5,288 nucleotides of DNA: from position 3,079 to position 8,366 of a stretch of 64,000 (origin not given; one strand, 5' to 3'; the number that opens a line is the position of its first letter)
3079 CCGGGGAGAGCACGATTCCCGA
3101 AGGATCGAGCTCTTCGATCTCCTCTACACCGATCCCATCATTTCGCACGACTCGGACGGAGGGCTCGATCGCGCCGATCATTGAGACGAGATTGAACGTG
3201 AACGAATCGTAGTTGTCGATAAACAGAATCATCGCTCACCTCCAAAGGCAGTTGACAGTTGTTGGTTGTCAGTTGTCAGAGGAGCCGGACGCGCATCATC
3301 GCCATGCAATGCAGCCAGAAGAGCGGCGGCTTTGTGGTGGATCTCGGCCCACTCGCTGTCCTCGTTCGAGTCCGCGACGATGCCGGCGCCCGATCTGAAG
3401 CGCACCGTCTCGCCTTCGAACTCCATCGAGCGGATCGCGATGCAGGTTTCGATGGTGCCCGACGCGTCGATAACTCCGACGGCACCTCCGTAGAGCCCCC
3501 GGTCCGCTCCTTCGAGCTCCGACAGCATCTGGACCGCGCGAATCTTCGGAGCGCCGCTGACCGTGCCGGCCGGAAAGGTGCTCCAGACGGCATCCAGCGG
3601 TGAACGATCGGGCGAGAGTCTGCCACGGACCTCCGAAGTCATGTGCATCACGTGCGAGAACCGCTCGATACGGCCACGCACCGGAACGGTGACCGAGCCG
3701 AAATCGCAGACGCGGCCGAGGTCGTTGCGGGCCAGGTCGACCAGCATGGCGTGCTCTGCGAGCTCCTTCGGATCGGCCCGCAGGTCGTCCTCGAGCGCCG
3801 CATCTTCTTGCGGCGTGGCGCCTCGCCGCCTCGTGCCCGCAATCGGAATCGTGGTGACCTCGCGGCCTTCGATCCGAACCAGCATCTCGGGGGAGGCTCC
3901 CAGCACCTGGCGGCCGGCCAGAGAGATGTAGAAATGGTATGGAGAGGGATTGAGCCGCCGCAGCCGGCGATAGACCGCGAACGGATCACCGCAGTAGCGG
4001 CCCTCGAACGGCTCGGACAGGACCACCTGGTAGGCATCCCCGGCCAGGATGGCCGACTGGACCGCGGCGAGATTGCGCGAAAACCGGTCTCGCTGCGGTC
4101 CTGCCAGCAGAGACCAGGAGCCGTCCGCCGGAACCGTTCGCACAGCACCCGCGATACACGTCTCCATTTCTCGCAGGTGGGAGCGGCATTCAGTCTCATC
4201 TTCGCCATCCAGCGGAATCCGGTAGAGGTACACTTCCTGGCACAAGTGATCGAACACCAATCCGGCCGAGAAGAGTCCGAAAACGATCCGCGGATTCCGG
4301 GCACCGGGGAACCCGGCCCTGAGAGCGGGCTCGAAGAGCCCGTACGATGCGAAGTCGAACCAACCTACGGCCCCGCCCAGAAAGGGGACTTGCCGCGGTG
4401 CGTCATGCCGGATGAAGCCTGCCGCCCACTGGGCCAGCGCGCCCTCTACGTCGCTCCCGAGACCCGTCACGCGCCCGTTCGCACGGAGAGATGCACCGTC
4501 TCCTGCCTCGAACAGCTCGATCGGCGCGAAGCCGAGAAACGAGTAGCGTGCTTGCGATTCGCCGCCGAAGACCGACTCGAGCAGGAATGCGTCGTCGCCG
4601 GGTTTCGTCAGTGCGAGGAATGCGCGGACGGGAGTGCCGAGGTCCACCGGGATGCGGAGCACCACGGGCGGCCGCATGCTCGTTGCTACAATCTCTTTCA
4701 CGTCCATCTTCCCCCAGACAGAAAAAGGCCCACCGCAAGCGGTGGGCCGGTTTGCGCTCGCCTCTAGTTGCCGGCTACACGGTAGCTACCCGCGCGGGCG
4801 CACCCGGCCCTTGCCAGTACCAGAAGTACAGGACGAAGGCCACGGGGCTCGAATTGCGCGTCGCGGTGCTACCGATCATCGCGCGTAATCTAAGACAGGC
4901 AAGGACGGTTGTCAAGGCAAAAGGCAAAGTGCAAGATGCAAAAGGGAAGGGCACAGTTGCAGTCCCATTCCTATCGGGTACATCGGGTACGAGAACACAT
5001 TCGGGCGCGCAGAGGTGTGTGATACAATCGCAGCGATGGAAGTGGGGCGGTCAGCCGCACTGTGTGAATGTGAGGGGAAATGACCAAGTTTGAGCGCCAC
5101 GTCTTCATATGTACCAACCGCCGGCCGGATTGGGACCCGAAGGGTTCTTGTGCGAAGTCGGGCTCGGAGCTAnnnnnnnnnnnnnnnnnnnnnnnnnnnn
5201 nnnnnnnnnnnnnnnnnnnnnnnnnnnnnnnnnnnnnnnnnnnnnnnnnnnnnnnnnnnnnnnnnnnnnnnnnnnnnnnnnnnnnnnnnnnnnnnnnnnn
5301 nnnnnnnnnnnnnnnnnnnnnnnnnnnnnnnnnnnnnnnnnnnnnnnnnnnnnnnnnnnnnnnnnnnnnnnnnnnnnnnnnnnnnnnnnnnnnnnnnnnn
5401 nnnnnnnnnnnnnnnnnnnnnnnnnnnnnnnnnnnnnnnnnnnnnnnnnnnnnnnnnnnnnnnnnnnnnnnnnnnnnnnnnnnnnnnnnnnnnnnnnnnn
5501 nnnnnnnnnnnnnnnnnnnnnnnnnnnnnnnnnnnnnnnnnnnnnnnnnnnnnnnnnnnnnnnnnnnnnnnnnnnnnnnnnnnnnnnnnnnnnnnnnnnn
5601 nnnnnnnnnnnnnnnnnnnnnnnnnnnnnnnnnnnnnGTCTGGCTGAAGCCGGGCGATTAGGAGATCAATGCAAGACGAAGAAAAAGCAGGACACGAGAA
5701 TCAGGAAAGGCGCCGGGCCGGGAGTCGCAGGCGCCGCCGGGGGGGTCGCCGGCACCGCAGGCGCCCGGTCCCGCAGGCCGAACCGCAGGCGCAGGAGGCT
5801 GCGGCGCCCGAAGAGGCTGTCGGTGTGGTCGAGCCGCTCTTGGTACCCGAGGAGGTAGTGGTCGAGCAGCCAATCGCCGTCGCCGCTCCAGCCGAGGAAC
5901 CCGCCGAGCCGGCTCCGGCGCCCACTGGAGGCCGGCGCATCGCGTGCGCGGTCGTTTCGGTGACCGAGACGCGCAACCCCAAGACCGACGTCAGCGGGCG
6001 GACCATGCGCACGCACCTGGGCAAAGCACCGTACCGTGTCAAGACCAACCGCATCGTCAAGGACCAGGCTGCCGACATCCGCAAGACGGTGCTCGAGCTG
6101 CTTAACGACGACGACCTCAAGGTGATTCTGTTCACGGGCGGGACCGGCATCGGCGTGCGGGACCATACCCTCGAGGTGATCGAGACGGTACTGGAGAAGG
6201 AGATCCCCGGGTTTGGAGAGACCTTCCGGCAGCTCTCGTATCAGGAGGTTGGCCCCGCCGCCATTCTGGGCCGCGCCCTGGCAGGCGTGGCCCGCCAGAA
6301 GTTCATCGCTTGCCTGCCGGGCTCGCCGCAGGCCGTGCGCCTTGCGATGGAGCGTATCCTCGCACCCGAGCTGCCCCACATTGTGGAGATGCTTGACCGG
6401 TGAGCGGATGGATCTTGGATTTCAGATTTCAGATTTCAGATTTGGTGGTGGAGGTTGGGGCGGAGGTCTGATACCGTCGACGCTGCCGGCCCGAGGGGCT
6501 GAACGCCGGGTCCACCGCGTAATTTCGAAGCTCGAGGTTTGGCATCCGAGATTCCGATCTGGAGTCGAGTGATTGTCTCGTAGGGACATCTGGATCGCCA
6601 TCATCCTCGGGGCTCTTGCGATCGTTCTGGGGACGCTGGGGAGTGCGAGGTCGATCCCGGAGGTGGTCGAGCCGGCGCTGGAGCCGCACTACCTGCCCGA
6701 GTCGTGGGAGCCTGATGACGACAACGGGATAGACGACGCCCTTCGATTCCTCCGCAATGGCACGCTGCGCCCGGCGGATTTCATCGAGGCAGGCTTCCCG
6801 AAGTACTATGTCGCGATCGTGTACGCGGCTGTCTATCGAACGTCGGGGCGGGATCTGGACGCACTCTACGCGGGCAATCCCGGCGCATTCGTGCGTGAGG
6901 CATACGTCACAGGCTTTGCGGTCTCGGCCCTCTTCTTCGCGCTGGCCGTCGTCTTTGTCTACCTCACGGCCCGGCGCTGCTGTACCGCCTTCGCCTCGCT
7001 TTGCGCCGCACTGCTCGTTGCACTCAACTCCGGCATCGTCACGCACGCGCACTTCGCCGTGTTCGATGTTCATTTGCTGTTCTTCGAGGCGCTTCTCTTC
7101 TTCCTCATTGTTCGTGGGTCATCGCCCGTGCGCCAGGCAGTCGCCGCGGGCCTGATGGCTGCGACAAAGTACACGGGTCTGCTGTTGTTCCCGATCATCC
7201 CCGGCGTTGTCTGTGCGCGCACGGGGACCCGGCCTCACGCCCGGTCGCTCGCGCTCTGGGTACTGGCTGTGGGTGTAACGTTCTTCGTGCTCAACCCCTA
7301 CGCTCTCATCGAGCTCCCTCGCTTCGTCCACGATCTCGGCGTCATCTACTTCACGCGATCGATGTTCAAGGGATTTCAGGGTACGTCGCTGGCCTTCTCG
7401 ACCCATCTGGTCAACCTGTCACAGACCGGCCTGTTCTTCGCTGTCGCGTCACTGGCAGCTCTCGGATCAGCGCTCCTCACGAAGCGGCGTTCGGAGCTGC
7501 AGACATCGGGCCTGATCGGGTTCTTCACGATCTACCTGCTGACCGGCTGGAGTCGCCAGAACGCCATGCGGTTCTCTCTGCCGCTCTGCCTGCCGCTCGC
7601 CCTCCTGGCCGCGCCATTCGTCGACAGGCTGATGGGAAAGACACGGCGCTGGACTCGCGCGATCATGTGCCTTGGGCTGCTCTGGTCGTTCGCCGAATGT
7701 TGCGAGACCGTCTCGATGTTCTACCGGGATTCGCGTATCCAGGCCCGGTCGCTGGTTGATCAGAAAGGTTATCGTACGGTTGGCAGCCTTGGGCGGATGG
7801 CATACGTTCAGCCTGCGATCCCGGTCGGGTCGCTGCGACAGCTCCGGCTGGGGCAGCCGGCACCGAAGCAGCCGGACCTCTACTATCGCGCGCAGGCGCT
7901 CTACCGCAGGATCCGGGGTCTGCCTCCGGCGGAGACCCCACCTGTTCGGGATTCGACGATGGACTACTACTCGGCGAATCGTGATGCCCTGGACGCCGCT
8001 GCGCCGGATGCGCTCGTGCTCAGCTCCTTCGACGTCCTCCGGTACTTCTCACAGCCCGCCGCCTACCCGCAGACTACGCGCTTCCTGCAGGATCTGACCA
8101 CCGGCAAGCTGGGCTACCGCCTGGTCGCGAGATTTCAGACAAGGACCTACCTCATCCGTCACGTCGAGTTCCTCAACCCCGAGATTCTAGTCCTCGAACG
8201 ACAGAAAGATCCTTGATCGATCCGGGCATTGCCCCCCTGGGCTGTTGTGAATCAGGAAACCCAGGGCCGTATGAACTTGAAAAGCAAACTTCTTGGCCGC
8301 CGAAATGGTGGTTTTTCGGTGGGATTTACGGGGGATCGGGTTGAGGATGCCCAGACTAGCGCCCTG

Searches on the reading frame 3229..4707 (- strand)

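Call 55: search_protein_families(library=pfam, proteins=[window:3229-4707:-], max_evalue=0.001)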
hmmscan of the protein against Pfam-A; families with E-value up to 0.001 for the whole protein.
window:3229-4707:- (492 aa): 2 families
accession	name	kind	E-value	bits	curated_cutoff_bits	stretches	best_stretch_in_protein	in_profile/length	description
PF00425.24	Chorismate_bind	-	3.7e-90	302.4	27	1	206-459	2-257/257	chorismate binding enzyme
PF04715.19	Anth_synt_I_N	-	1.8e-14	54.7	23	1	23-161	2-140/140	Anthranilate synthase component I, N terminal region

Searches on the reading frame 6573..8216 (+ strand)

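Call 55: search_protein_families(library=pfam, proteins=[window:6573-8216:+], max_evalue=0.001)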
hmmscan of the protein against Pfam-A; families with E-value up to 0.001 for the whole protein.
window:6573-8216:+ (547 aa): 1 family
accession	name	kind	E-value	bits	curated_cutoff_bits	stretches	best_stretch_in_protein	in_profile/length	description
PF02366.24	PMT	-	4e-05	23.7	22.7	1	110-253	81-240/245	Dolichyl-phosphate-mannose-protein mannosyltransferase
